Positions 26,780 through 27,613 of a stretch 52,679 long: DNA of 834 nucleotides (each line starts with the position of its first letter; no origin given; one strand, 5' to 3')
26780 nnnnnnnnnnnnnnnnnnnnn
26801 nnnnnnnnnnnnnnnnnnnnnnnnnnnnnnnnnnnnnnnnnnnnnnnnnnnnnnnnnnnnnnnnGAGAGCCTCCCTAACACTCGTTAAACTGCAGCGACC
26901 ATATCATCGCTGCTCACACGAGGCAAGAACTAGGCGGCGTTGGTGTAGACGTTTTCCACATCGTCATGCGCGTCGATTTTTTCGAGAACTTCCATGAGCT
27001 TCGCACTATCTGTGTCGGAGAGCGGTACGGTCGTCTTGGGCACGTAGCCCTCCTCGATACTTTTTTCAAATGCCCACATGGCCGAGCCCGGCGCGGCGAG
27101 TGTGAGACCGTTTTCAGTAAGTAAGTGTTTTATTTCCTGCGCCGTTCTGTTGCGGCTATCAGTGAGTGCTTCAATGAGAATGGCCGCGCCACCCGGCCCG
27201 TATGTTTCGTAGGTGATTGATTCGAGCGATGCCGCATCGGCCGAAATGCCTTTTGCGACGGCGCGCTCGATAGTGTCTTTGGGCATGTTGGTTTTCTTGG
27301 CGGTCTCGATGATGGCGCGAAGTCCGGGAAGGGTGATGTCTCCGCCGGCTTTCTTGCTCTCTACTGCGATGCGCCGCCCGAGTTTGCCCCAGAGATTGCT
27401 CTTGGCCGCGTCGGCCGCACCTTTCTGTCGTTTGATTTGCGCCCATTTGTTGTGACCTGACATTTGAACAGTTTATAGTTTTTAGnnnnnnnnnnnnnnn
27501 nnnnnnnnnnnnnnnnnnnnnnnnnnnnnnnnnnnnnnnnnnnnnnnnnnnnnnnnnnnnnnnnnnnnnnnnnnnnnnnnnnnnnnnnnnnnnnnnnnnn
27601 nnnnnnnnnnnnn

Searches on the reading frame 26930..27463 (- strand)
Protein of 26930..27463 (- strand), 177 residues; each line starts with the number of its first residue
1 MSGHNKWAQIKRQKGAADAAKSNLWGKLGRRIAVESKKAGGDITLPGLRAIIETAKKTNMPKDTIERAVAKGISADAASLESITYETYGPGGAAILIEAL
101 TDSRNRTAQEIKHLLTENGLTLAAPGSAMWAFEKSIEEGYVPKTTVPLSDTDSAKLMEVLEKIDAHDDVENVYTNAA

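Call 56: search_protein_families(library=pfam, proteins=[window:26930-27463:-], max_evalue=0.001)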
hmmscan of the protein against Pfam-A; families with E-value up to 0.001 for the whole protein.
window:26930-27463:- (177 aa): 2 families
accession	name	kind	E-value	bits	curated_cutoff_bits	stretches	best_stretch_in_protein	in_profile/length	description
PF01709.26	Transcrip_reg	-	1.8e-27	96.4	27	2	80-134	1-55/160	TACO1/YebC second and third domain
PF20772.2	TACO1_YebC_N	-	7e-21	74.9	36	1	5-72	1-70/73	TACO1/YebC protein N-terminal domain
